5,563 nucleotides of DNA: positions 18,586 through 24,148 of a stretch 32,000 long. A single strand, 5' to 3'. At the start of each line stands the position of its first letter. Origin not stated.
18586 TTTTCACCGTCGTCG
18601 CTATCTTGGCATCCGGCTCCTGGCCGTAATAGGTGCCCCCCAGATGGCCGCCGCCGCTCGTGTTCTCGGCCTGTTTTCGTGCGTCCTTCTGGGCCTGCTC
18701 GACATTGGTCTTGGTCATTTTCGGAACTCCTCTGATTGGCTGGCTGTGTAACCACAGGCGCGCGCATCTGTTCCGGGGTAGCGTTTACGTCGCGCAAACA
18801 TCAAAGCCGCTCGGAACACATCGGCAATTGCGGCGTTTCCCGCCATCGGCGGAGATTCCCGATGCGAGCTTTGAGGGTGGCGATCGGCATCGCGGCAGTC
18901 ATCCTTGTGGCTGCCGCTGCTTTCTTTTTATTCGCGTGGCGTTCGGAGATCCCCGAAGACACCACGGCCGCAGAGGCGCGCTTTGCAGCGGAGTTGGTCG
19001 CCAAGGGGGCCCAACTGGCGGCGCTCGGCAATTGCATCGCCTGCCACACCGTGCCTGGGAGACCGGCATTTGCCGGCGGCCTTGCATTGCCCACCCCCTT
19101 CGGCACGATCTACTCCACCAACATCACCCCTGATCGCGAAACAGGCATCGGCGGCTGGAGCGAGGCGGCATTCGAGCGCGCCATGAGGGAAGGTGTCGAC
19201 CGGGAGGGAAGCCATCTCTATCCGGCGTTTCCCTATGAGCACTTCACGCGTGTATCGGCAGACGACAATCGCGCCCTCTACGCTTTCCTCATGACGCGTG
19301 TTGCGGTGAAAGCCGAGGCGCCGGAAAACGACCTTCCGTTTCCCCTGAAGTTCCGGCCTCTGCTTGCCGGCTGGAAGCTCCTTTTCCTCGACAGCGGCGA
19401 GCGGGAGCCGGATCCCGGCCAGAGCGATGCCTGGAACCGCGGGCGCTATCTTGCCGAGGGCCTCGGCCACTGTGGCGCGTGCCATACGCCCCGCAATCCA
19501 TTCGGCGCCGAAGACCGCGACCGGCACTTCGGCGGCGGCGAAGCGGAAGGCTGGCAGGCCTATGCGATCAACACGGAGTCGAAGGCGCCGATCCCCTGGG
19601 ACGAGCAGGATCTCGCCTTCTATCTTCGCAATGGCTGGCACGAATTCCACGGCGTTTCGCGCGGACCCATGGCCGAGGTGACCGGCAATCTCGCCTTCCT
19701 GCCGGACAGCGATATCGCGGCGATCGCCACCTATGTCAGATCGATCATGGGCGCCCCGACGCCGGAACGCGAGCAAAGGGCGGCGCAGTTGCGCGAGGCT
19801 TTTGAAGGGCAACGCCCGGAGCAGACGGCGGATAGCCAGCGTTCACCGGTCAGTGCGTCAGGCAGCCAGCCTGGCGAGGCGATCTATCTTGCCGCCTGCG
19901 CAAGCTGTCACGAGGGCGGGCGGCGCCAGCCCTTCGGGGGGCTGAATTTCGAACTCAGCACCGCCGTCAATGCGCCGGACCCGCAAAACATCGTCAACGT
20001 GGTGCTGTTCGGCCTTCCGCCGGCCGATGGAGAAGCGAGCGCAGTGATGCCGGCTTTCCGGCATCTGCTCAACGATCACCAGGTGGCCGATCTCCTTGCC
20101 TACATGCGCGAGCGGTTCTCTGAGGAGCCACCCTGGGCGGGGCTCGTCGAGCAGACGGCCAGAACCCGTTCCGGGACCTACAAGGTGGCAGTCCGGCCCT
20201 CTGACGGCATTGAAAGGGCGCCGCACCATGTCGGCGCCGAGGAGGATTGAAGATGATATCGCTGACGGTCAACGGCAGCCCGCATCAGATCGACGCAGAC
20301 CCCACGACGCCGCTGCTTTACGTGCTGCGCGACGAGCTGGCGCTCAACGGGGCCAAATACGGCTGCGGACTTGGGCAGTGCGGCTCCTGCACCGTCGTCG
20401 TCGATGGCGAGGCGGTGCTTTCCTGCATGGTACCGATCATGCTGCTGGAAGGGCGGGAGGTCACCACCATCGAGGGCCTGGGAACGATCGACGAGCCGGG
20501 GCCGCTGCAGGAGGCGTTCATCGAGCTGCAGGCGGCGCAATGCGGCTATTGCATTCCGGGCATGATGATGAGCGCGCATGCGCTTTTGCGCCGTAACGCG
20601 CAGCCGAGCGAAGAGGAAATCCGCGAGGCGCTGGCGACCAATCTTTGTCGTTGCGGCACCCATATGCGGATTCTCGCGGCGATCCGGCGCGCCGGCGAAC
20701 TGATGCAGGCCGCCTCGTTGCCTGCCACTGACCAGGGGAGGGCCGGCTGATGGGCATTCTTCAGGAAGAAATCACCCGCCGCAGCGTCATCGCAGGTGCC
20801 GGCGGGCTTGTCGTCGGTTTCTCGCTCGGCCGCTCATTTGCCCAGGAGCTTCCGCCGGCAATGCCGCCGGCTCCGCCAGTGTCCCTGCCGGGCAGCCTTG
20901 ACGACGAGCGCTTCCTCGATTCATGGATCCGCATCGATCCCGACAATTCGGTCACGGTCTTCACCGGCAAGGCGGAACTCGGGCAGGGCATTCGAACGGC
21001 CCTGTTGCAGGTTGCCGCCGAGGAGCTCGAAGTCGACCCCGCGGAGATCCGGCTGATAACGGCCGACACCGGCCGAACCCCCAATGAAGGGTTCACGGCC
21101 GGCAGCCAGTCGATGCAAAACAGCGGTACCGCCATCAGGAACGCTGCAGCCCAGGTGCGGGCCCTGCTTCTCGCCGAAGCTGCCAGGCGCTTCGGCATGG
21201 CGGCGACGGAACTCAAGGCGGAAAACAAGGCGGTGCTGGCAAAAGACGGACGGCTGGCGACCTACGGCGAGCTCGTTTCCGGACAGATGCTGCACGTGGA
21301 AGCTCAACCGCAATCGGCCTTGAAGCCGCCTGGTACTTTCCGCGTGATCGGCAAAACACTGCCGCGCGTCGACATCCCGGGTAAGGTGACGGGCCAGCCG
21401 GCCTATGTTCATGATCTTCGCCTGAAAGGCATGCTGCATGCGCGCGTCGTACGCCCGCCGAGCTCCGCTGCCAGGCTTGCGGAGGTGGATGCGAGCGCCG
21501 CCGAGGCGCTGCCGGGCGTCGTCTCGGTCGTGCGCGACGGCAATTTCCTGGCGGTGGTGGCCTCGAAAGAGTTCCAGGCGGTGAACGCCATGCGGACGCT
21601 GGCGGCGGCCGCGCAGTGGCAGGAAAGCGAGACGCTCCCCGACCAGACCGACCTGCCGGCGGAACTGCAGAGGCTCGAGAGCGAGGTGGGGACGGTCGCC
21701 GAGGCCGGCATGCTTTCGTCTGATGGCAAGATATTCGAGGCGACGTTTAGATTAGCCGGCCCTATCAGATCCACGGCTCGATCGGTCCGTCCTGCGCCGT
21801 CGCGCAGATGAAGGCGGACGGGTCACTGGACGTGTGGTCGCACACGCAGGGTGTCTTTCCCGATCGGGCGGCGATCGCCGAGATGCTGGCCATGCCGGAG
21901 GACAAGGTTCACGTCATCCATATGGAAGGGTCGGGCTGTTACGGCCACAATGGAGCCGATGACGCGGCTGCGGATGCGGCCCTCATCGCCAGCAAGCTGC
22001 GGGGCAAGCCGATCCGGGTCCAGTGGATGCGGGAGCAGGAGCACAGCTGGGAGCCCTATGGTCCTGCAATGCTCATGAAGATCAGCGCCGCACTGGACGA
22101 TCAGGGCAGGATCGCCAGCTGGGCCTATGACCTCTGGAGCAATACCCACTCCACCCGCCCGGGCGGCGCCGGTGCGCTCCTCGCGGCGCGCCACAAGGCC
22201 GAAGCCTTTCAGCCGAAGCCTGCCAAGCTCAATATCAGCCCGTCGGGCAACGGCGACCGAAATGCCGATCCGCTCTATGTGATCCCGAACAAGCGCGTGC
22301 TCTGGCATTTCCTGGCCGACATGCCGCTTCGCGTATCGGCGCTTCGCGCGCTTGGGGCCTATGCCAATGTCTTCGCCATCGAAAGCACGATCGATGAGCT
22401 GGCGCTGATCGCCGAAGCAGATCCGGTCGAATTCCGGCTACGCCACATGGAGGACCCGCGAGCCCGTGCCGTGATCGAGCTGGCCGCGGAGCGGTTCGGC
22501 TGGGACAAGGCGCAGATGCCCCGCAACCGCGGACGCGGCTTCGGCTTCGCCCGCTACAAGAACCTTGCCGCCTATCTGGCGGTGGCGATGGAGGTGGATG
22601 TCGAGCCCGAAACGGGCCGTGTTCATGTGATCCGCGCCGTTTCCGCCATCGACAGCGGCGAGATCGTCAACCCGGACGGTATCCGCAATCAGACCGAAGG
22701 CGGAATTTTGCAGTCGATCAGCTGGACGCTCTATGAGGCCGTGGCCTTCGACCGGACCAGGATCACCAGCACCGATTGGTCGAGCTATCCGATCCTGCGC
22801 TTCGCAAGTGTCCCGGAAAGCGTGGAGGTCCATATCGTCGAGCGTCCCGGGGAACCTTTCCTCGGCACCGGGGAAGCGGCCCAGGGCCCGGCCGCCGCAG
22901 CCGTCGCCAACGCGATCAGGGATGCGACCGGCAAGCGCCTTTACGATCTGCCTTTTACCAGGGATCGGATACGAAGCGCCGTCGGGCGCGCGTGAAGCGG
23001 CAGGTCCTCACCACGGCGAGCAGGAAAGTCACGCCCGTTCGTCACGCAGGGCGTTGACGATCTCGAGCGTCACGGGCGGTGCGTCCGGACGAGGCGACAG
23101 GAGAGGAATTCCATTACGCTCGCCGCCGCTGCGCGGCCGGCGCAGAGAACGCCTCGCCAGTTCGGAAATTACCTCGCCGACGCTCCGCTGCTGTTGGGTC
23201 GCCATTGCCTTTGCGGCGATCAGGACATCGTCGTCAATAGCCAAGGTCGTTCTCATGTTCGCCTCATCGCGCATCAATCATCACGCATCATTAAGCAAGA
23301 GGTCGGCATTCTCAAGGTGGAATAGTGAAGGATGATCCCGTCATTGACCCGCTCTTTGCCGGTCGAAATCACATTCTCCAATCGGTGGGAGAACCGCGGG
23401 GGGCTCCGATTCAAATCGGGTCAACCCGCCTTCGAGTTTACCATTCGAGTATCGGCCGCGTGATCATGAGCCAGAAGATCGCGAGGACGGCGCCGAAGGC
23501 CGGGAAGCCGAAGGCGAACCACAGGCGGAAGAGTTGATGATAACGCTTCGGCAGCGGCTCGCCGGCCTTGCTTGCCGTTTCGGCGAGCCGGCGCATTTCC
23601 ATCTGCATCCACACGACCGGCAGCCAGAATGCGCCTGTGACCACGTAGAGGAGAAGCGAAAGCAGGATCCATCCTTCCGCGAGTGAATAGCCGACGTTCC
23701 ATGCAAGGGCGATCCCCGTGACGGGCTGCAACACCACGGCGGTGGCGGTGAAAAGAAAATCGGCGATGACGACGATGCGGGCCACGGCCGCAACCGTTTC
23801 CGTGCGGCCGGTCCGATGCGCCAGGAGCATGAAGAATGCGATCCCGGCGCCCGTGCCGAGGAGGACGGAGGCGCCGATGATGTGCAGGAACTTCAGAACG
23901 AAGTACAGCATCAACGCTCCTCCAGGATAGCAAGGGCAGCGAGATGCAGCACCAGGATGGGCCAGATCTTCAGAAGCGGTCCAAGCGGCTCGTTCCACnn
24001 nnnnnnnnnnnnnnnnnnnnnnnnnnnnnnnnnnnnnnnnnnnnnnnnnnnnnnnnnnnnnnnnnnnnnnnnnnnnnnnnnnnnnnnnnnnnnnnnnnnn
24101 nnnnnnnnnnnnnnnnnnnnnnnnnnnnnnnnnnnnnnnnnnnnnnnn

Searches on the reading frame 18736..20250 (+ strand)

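Call 66: search_protein_families(library=pfam, proteins=[window:18736-20250:+], max_evalue=0.00001)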
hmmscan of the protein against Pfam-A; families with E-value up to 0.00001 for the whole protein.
window:18736-20250:+ (504 aa): 2 families
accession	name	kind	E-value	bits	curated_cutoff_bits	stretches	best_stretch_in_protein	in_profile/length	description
PF00034.26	Cytochrom_C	-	6e-15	56.8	21.3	0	88-187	1-88/90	Cytochrome c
PF13442.11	Cytochrome_CBB3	-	8.5e-15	55.3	27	1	379-457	5-68/68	Cytochrome C oxidase, cbb3-type, subunit III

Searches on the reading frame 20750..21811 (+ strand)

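Call 66: search_protein_families(library=pfam, proteins=[window:20750-21811:+], max_evalue=0.00001)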
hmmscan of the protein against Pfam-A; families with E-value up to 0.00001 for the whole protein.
window:20750-21811:+ (353 aa): 2 families
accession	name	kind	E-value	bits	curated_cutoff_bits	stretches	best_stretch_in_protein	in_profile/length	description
PF20256.3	MoCoBD_2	-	5.5e-29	102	27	1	58-179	50-170/283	Molybdopterin cofactor-binding domain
PF01315.27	Ald_Xan_dh_C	-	8.5e-09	36.2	31.3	1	214-263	1-50/110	Aldehyde oxidase and xanthine dehydrogenase, a/b hammerhead domain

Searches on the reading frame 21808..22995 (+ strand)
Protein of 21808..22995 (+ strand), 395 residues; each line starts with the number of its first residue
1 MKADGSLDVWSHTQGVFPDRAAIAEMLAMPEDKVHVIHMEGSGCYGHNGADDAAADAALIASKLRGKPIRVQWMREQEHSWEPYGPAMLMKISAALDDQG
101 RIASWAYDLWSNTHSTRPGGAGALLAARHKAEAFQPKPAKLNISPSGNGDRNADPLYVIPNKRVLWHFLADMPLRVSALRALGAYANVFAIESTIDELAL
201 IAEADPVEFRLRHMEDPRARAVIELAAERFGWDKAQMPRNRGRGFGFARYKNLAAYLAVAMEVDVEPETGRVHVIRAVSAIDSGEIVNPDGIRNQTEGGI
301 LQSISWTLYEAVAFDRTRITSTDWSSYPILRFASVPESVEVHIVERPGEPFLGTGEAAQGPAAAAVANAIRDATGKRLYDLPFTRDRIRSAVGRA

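Call 66: search_protein_families(library=pfam, proteins=[window:21808-22995:+], max_evalue=0.00001)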
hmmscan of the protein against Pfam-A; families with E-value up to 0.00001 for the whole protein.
window:21808-22995:+ (395 aa): 2 families
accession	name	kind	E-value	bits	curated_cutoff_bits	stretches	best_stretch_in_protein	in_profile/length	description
PF02738.23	MoCoBD_1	-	1.1e-22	80.8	27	1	2-116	54-168/244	Molybdopterin cofactor-binding domain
PF20256.3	MoCoBD_2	-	7.1e-19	68.8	27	1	221-336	173-283/283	Molybdopterin cofactor-binding domain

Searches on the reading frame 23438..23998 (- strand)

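Call 73: search_protein_families(library=pfam, proteins=[window:23438-23998:-], max_evalue=0.00001)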
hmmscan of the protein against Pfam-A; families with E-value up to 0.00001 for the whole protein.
window:23438-23998:- (186 aa): 1 family
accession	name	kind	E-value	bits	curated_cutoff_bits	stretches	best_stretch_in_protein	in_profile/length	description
PF10027.14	DUF2269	-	6.6e-62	208.5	28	1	34-182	2-150/150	Predicted integral membrane protein (DUF2269)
